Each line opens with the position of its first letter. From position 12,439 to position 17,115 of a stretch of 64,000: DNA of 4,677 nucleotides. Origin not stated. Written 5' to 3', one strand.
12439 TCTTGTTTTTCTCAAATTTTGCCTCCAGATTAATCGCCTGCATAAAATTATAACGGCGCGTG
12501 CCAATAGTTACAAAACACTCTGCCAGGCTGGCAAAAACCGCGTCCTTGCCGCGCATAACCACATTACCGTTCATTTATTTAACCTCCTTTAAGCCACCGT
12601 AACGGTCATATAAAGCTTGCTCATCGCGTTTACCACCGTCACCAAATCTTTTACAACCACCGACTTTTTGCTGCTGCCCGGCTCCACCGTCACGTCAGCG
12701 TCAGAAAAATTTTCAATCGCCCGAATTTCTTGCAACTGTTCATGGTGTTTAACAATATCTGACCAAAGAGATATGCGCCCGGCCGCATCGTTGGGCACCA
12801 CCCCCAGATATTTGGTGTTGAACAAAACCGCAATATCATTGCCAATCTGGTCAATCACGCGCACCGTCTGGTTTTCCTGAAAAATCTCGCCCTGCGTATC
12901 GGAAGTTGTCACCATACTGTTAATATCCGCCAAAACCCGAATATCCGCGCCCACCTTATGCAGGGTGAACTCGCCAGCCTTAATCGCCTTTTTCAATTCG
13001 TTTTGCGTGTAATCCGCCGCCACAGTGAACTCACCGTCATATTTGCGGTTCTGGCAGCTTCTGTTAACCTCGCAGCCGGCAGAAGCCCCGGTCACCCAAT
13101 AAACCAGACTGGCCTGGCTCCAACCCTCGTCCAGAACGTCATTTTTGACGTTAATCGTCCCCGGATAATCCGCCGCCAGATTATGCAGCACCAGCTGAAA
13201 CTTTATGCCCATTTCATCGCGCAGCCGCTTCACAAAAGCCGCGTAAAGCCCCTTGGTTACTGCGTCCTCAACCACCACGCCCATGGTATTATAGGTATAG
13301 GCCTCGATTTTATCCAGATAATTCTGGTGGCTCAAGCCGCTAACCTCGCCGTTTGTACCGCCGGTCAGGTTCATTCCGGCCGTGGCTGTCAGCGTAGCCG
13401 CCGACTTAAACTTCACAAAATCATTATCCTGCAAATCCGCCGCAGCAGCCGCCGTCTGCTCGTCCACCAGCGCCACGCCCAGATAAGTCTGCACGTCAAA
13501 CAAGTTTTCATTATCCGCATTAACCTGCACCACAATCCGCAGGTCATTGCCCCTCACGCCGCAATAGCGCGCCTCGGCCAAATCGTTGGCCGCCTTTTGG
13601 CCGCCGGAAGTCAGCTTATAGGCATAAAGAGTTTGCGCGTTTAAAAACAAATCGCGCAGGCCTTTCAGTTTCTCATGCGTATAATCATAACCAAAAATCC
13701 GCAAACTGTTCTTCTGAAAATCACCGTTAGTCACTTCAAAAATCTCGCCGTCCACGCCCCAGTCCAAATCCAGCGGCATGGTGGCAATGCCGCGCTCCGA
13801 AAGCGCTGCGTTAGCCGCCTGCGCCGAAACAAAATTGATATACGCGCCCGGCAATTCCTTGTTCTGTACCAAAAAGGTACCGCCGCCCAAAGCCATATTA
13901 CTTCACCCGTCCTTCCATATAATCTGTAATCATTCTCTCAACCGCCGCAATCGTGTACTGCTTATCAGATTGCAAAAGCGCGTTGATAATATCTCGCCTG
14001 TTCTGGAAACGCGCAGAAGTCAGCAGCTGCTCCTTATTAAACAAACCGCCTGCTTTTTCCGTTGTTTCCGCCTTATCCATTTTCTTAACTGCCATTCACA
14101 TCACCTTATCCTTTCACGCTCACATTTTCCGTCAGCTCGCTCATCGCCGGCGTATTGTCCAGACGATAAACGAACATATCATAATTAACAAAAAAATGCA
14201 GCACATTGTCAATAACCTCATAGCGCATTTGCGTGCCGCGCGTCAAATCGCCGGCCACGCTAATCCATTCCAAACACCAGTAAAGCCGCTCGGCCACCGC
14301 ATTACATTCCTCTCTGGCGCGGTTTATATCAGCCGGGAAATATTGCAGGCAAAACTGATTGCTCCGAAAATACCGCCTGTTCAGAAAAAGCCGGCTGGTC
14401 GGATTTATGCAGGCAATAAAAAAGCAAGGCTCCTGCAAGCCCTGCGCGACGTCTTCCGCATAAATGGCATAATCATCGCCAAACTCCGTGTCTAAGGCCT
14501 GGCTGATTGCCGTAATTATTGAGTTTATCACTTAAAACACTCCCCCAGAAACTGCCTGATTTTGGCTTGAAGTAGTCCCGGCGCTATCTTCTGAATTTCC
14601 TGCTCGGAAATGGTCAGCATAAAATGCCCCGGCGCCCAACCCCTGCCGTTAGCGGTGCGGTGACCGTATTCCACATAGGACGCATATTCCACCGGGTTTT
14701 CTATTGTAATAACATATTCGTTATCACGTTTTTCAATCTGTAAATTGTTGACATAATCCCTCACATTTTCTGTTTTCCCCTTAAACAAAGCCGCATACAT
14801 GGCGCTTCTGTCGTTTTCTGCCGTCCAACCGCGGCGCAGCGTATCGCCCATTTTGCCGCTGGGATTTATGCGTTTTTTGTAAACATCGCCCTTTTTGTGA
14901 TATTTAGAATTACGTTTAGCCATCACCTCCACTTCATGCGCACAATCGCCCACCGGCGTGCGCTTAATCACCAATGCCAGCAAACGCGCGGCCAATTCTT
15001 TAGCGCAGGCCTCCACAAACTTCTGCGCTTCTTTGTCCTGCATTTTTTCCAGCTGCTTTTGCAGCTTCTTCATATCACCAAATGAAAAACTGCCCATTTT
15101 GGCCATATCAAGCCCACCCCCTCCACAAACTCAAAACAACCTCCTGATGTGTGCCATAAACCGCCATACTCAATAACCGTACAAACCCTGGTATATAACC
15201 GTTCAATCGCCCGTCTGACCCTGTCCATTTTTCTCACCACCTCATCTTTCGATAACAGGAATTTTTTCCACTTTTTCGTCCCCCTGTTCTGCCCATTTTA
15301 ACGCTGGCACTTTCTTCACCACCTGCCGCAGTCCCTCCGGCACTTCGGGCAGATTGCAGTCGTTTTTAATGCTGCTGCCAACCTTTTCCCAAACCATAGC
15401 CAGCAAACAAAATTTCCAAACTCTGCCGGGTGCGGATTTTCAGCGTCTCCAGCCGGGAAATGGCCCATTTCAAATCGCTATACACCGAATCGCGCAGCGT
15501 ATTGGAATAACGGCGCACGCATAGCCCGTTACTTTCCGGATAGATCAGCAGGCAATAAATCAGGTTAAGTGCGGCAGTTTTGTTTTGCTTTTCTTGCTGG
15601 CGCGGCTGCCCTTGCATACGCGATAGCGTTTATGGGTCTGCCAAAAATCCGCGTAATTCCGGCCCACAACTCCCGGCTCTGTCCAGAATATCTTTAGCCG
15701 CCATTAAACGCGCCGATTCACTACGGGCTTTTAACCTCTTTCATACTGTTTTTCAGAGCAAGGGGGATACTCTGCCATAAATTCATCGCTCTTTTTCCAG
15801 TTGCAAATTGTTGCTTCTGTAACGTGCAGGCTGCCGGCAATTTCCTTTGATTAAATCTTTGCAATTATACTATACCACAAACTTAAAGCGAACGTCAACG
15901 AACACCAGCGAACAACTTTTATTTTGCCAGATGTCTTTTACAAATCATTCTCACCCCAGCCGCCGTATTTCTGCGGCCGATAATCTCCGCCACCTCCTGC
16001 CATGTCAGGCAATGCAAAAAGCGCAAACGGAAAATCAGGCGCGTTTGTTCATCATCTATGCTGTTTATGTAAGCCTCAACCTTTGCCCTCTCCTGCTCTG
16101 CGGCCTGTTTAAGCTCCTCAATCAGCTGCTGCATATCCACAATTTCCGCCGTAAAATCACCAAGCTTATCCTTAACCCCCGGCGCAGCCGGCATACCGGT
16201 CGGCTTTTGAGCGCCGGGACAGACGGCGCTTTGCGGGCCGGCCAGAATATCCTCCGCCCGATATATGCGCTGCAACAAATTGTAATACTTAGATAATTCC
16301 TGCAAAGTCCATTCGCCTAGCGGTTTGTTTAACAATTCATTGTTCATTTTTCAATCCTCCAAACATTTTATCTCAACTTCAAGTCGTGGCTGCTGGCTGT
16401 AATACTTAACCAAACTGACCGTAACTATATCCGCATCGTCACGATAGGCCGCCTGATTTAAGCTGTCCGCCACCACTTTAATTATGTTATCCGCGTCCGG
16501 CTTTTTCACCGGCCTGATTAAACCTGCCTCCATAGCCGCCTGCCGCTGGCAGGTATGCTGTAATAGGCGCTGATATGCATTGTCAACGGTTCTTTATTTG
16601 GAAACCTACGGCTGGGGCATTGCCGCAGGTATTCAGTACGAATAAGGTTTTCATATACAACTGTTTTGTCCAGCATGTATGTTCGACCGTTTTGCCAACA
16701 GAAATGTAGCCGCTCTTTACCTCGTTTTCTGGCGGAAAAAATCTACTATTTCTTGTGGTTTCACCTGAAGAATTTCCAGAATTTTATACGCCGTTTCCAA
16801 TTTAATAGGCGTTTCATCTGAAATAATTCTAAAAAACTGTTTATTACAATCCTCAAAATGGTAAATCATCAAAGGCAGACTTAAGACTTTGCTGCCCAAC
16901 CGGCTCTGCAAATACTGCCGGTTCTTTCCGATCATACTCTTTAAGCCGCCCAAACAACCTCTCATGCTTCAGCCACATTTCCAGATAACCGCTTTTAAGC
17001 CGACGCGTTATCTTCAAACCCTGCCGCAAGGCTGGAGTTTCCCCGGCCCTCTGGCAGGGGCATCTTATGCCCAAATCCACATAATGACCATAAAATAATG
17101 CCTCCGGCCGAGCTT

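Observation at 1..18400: PBSX-like contractile-tail cluster with lysis and replication genes but no head-morphogenesis module (tailocin-like or defective element)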

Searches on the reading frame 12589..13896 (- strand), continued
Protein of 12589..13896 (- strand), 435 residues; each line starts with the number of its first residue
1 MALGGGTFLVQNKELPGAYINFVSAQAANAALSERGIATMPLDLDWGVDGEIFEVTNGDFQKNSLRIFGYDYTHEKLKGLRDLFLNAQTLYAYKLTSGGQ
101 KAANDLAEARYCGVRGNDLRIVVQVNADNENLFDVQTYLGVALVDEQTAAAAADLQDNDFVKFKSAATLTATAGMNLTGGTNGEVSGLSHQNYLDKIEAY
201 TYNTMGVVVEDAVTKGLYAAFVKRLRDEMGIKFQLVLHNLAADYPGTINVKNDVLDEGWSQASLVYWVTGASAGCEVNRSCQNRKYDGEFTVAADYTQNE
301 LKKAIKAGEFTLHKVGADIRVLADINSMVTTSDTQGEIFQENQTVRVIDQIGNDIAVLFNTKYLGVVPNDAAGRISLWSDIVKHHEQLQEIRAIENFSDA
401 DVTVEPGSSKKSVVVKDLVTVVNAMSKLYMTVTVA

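Call 59: search_protein_families(library=pfam, max_evalue=0.01, proteins=[L207:7664-7981:+, L207:7986-8345:+, L207:6454-7578:+, L207:210-644:+])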
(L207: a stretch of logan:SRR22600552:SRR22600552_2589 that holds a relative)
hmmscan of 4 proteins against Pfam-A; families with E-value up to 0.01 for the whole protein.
L207:7664-7981:+ (105 aa): 0 families

L207:7986-8345:+ (119 aa): 0 families

L207:6454-7578:+ (374 aa): 0 families

L207:210-644:+ (144 aa): 1 family
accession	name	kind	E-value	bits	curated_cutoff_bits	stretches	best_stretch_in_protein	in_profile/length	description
PF03592.21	Terminase_2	-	1.1e-34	120.5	26.1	1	5-128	1-137/141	Terminase small subunit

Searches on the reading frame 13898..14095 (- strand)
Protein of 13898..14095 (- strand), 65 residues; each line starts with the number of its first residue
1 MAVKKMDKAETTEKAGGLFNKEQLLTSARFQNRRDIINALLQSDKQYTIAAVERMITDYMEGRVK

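Call 4: search_protein_families(library=pfam, max_evalue=0.01, proteins=[window:13898-14095:-])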
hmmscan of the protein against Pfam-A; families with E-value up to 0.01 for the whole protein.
window:13898-14095:- (65 aa): 0 families

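Call 33: search_protein_families(library=phrogs, max_evalue=0.001, proteins=[window:13898-14095:-])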
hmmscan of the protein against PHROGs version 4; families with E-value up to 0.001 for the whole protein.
window:13898-14095:- (65 aa): 2 families
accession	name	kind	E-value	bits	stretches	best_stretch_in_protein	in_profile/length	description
phrog_966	-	unknown function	4.1e-20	72.3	1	12-65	6-59/59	-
phrog_1939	-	unknown function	0.00087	20.3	1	4-65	3-68/68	-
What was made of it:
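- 13898..14095 (-): Conserved 65-aa ORF between terminator and sheath. phrog_966 (call 33).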

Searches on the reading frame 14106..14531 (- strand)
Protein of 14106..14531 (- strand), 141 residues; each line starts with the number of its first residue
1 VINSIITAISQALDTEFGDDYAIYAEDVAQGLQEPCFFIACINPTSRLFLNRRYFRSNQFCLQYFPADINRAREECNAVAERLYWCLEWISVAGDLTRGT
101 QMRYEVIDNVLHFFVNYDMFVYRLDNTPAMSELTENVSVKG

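Call 4: search_protein_families(library=pfam, max_evalue=0.01, proteins=[window:14106-14531:-])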
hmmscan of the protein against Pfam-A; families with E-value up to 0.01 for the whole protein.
window:14106-14531:- (141 aa): 1 family
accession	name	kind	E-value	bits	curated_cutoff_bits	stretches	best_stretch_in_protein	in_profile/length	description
PF20765.3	Phage_tail_terminator_8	-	1.3e-39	135.9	24.2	1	4-127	1-122/124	Phage tail terminator protein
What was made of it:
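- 14106..14531 (-): Tail terminator. Pfam Phage_tail_terminator_8 at 1.3e-39 (call 4).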

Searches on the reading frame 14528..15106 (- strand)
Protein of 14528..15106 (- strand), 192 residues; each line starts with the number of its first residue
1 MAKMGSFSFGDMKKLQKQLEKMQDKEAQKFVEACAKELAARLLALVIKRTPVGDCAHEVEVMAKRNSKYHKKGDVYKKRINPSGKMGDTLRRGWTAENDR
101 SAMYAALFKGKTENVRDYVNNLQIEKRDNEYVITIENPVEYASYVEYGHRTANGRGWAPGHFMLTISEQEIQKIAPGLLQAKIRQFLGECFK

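Call 4: search_protein_families(library=pfam, max_evalue=0.01, proteins=[window:14528-15106:-])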
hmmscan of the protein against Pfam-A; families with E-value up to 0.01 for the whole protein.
window:14528-15106:- (192 aa): 2 families
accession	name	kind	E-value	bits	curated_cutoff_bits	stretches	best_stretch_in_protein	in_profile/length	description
PF04883.17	HK97-gp10_like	-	2.4e-12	48.1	21.4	1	13-148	1-78/78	Bacteriophage HK97-gp10, putative tail-component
PF17395.7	DUF5403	-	0.0022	18.9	29.2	0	121-165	49-95/97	Family of unknown function (DUF5403)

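Call 9: find_encoding_contigs(protein=window:14528-15106:-, flank=10000, max_places=10)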
Protein window:14528-15106:- (192 aa): 21 contigs read that carry it; 10 places shown.
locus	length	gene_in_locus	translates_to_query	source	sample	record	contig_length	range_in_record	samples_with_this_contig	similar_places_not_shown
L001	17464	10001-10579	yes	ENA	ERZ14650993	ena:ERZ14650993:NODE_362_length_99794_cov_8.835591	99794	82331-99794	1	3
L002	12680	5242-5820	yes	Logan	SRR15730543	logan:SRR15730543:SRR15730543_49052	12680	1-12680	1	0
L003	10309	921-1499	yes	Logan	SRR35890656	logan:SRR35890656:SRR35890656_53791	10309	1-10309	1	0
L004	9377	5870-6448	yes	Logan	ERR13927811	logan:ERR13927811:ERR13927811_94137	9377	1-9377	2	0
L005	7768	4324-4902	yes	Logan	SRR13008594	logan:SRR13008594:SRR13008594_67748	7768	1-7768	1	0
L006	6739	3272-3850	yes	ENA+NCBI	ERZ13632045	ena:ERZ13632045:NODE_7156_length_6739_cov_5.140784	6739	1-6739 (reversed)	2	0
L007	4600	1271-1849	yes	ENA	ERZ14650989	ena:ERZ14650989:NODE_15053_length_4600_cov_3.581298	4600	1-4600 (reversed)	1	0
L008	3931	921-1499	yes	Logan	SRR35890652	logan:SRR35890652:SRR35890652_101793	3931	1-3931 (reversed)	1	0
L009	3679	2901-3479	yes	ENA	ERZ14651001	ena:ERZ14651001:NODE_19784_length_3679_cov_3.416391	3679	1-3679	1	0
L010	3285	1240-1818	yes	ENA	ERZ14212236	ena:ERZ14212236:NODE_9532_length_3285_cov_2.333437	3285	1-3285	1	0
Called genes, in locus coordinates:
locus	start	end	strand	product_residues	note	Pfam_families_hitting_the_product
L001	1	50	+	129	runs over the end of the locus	PF00392:GntR, PF02082:Rrf2 (faint)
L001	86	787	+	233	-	PF00005:ABC_tran, PF13304:AAA_21 (weak)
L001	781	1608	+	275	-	-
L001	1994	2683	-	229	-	PF00589:Phage_integrase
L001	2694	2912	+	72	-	-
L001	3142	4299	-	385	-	PF13588:HSDR_N_2, PF04313:HSDR_N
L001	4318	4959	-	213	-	PF13443:HTH_26, PF13560:HTH_31 (weak), PF01381:HTH_3, PF00717:Peptidase_S24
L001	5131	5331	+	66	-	PF05339:DUF739 (weak), PF12844:HTH_19 (weak), PF01381:HTH_3 (weak), PF13443:HTH_26 (weak)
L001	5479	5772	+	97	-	-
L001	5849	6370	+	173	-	-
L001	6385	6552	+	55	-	-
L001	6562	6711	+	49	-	-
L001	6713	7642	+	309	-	PF14297:Lin1244_N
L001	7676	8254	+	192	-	-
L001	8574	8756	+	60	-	PF05866:RusA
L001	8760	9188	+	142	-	-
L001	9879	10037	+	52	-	-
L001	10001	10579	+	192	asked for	PF04883:HK97-gp10_like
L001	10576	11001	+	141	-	PF20765:Phage_tail_terminator_8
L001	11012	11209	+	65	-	-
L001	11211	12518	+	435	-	PF22671:Gp18_domIII_N, PF17481:Phage_sheath_domII, PF04984:Phage_sheath_1, PF17482:Phage_sheath_1C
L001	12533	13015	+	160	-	PF09393:DUF2001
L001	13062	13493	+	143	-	PF08890:Phage_TAC_5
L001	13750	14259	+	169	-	-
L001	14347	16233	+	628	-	-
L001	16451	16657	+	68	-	PF13560:HTH_31, PF12844:HTH_19, PF01381:HTH_3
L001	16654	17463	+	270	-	?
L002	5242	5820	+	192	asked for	PF04883:HK97-gp10_like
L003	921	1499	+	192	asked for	PF04883:HK97-gp10_like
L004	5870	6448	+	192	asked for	PF04883:HK97-gp10_like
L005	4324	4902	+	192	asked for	PF04883:HK97-gp10_like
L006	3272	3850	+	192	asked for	PF04883:HK97-gp10_like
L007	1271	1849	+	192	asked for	PF04883:HK97-gp10_like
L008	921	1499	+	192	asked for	PF04883:HK97-gp10_like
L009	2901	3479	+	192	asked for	PF04883:HK97-gp10_like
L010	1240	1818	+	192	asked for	PF04883:HK97-gp10_like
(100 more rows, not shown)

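Call 34: search_protein_families(library=phrogs, max_evalue=0.001, proteins=[window:14528-15106:-, L001:5131-5331:+, L001:5479-5772:+])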
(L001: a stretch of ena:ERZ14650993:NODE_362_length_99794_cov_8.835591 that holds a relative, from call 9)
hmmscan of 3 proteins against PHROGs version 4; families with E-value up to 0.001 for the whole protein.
window:14528-15106:- (192 aa): 3 families
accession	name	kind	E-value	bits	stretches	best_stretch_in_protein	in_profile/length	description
phrog_5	-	connector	1e-17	65.7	1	1-191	87-213/239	tail completion or Neck1 protein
phrog_169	-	connector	3.7e-09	37.9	1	6-151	121-234/275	tail completion or Neck1 protein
phrog_28895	-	unknown function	0.0006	20.7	1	1-42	1-42/44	-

L001:5131-5331:+ (66 aa): 7 families
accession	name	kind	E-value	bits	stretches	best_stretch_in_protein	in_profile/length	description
phrog_3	-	transcription regulation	2e-08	35.4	1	1-66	87-146/430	transcriptional repressor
phrog_2967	-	transcription regulation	4.5e-07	30.6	1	7-58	15-66/225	transcriptional regulator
phrog_4583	-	transcription regulation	2.2e-06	28.6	1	7-56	15-64/81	transcriptional repressor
phrog_2439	-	transcription regulation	5e-06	26.6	1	2-57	7-62/367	transcriptional regulator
phrog_8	-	transcription regulation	1.3e-05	25.8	1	6-56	80-130/346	transcriptional regulator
phrog_1728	-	transcription regulation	0.00021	21.4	1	6-58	7-59/380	transcriptional regulator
phrog_4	-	transcription regulation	0.00028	21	1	5-57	139-187/400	transcriptional repressor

L001:5479-5772:+ (97 aa): 1 family
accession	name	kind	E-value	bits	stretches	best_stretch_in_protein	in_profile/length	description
phrog_7566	-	unknown function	2.6e-06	28.6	1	54-87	25-58/96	-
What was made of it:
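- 14528..15106 (-): HK97-gp10-like neck / tail-completion protein; intact. Pfam at 2.4e-12 (call 4). phrog_5 (call 34).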

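Call 59: search_protein_families(library=pfam, max_evalue=0.01, proteins=[L001:1994-2683:-])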
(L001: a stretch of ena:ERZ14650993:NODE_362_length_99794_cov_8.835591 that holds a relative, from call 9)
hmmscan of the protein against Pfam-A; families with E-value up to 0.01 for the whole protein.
L001:1994-2683:- (229 aa): 1 family
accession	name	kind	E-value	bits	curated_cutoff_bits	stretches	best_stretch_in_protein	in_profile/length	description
PF00589.27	Phage_integrase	-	1e-08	35.6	27.1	1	35-206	3-168/172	Phage integrase family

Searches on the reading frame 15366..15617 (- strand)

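Call 4: search_protein_families(library=pfam, max_evalue=0.01, proteins=[window:15366-15617:-])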
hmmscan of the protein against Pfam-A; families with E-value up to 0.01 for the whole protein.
window:15366-15617:- (83 aa): 1 family
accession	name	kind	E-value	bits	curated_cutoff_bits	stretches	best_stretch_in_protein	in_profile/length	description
PF04466.19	Terminase_3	-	4.8e-07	30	23.2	1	12-60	16-63/201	Phage terminase large subunit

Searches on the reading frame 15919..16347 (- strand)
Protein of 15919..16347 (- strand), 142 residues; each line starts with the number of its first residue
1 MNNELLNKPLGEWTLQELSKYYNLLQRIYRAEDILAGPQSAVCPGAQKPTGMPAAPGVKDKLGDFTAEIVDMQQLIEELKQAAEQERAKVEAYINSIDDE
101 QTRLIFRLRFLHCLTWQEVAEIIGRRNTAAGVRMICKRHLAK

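Call 4: search_protein_families(library=pfam, max_evalue=0.01, proteins=[window:15919-16347:-])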
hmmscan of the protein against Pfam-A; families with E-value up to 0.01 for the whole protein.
window:15919-16347:- (142 aa): 2 families
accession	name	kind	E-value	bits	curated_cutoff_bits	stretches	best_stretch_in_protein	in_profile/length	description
PF04545.22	Sigma70_r4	-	0.00061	19.7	24.1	0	99-124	6-31/50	Sigma-70, region 4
PF08281.18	Sigma70_r4_2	-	0.00091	19.3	25.7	1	100-129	13-42/54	Sigma-70, region 4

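Call 10: find_encoding_contigs(protein=window:15919-16347:-, flank=10000, max_places=10)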
Protein window:15919-16347:- (142 aa): 6 contigs read that carry it; 3 places shown.
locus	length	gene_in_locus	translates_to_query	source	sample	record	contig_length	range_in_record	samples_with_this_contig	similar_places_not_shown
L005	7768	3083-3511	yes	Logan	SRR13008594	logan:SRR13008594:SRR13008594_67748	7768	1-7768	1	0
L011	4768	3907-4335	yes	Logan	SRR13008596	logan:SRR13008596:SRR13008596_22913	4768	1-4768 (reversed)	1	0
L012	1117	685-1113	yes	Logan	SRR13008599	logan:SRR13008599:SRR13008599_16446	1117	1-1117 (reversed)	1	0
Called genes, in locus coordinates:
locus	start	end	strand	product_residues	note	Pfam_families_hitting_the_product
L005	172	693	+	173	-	-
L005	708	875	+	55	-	-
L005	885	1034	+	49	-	-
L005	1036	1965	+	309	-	PF14297:Lin1244_N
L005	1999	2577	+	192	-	-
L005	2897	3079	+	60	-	PF05866:RusA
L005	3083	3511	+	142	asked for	-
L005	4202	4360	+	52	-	-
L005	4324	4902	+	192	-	PF04883:HK97-gp10_like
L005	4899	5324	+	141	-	PF20765:Phage_tail_terminator_8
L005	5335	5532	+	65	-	-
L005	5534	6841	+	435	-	PF22671:Gp18_domIII_N, PF17481:Phage_sheath_domII, PF04984:Phage_sheath_1, PF17482:Phage_sheath_1C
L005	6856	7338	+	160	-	PF09393:DUF2001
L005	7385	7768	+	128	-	?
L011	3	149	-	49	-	?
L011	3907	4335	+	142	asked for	-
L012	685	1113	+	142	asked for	-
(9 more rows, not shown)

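Call 33: search_protein_families(library=phrogs, max_evalue=0.001, proteins=[window:15919-16347:-])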
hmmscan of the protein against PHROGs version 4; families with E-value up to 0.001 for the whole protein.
window:15919-16347:- (142 aa): 2 families
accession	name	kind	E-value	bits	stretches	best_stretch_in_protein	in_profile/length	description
phrog_36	-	transcription regulation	1.6e-13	51.8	1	16-139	58-179/220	transcriptional regulator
phrog_248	-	transcription regulation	3.2e-05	25.1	1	73-126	68-118/161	transcriptional activator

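Call 48: search_protein_families(library=pfam, max_evalue=0.01, proteins=[window:15919-16347:-])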
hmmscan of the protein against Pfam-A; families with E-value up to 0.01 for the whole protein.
window:15919-16347:- (142 aa): 2 families
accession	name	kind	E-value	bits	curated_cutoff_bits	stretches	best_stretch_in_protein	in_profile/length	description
PF04545.22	Sigma70_r4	-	0.00061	19.7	24.1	0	99-124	6-31/50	Sigma-70, region 4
PF08281.18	Sigma70_r4_2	-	0.00091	19.3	25.7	1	100-129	13-42/54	Sigma-70, region 4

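Call 49: search_protein_families(library=ncbifam, max_evalue=0.01, proteins=[window:15919-16347:-])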
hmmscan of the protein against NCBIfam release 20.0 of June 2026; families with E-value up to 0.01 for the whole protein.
window:15919-16347:- (142 aa): 4 families
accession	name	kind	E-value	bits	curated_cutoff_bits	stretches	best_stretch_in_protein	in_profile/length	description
TIGR02937.1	sigma70-ECF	superfamily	1.4e-06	28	42.9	1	65-140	87-158/165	sigma-70 family RNA polymerase sigma factor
TIGR02984.1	Sig-70_plancto1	subfamily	0.0031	17.1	183.75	1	81-141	124-182/189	RNA polymerase sigma-70 factor, Planctomycetaceae-specific subfamily 1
NF009166.1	PRK12513.1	equivalog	0.008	15.9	206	1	77-130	119-171/193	RNA polymerase sigma factor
TIGR02952.1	Sig70_famx2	equivalog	0.0086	16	206.45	0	86-131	112-156/170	ECF subfamily RNA polymerase sigma factor, BldN family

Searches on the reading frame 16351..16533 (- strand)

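Call 4: search_protein_families(library=pfam, max_evalue=0.01, proteins=[window:16351-16533:-])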
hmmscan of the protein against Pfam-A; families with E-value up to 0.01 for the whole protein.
window:16351-16533:- (60 aa): 1 family
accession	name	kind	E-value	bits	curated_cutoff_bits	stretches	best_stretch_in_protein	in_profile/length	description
PF05866.16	RusA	-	1.8e-15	58.1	22.8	1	9-56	77-124/124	Endodeoxyribonuclease RusA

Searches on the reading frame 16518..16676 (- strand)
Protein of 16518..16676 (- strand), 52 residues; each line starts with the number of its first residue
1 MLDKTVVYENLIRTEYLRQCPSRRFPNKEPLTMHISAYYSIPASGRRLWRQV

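Call 59: search_protein_families(library=pfam, max_evalue=0.01, proteins=[window:16518-16676:-])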
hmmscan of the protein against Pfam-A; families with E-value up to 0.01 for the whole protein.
window:16518-16676:- (52 aa): 1 family
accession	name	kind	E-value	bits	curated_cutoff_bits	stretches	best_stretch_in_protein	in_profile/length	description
PF05866.16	RusA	-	0.0058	17.7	22.8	1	3-45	24-65/124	Endodeoxyribonuclease RusA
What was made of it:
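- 16351..16676 (-): RusA resolvase pseudogene, split into 52-aa and 60-aa ORFs. The 52-aa ORF matches positions 24-65 weakly (call 59).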

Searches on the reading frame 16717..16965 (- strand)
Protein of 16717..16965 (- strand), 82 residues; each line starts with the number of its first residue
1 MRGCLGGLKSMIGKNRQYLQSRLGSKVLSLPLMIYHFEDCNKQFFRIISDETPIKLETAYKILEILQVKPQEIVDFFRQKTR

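Call 59: search_protein_families(library=pfam, max_evalue=0.01, proteins=[window:16717-16965:-])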
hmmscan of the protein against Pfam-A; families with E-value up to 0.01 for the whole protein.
window:16717-16965:- (82 aa): 1 family
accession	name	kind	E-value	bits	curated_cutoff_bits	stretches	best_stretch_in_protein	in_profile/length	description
PF01381.28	HTH_3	-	0.0032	17.9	23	0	46-73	28-55/55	Helix-turn-helix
